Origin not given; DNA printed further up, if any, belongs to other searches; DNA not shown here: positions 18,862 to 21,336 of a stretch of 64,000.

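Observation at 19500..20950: Low-GC mosaic segment inside glyS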

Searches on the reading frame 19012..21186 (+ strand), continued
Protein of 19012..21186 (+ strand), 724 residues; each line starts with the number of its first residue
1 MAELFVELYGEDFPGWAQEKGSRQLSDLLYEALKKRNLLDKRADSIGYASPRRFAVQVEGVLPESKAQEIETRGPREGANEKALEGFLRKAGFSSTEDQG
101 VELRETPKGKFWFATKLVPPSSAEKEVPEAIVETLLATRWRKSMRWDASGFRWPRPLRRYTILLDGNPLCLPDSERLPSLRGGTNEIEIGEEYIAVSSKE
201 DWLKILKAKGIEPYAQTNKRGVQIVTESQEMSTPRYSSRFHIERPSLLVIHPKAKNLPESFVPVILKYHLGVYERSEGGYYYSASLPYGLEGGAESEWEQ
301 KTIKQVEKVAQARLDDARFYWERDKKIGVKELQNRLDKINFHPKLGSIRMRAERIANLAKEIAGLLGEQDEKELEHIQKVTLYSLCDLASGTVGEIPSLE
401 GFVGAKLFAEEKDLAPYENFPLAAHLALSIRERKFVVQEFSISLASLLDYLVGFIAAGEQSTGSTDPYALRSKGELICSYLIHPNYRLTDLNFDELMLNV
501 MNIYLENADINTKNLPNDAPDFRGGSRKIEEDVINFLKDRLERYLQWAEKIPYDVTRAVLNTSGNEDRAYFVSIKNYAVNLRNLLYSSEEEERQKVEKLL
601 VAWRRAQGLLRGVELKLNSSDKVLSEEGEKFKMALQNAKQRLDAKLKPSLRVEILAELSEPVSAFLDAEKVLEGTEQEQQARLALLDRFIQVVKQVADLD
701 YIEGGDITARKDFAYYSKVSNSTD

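Call 32: search_solved_structures(query=window:19012-21186:+, show_alignments=2, max_evalue=0.001)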
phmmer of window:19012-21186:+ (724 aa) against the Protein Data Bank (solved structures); distinct sequences matched with E-value up to 0.001: 5.
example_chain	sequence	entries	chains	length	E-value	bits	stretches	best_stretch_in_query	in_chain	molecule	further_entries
7yse_C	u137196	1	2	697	1.4e-29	106.3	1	48-702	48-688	Glycine--tRNA ligase beta subunit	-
7eiv_C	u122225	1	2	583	1.5e-26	96.3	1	48-525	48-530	Glycine--tRNA ligase beta subunit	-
7xjy_A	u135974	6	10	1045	4.7e-26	94.7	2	302-704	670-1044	Glycine--tRNA ligase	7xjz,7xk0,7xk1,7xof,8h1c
8ie2_H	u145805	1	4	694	5.4e-24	87.9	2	307-572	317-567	Glycine--tRNA ligase beta subunit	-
7lu4_A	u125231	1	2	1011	2.6e-18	69.1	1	5-486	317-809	Multifunctional fusion protein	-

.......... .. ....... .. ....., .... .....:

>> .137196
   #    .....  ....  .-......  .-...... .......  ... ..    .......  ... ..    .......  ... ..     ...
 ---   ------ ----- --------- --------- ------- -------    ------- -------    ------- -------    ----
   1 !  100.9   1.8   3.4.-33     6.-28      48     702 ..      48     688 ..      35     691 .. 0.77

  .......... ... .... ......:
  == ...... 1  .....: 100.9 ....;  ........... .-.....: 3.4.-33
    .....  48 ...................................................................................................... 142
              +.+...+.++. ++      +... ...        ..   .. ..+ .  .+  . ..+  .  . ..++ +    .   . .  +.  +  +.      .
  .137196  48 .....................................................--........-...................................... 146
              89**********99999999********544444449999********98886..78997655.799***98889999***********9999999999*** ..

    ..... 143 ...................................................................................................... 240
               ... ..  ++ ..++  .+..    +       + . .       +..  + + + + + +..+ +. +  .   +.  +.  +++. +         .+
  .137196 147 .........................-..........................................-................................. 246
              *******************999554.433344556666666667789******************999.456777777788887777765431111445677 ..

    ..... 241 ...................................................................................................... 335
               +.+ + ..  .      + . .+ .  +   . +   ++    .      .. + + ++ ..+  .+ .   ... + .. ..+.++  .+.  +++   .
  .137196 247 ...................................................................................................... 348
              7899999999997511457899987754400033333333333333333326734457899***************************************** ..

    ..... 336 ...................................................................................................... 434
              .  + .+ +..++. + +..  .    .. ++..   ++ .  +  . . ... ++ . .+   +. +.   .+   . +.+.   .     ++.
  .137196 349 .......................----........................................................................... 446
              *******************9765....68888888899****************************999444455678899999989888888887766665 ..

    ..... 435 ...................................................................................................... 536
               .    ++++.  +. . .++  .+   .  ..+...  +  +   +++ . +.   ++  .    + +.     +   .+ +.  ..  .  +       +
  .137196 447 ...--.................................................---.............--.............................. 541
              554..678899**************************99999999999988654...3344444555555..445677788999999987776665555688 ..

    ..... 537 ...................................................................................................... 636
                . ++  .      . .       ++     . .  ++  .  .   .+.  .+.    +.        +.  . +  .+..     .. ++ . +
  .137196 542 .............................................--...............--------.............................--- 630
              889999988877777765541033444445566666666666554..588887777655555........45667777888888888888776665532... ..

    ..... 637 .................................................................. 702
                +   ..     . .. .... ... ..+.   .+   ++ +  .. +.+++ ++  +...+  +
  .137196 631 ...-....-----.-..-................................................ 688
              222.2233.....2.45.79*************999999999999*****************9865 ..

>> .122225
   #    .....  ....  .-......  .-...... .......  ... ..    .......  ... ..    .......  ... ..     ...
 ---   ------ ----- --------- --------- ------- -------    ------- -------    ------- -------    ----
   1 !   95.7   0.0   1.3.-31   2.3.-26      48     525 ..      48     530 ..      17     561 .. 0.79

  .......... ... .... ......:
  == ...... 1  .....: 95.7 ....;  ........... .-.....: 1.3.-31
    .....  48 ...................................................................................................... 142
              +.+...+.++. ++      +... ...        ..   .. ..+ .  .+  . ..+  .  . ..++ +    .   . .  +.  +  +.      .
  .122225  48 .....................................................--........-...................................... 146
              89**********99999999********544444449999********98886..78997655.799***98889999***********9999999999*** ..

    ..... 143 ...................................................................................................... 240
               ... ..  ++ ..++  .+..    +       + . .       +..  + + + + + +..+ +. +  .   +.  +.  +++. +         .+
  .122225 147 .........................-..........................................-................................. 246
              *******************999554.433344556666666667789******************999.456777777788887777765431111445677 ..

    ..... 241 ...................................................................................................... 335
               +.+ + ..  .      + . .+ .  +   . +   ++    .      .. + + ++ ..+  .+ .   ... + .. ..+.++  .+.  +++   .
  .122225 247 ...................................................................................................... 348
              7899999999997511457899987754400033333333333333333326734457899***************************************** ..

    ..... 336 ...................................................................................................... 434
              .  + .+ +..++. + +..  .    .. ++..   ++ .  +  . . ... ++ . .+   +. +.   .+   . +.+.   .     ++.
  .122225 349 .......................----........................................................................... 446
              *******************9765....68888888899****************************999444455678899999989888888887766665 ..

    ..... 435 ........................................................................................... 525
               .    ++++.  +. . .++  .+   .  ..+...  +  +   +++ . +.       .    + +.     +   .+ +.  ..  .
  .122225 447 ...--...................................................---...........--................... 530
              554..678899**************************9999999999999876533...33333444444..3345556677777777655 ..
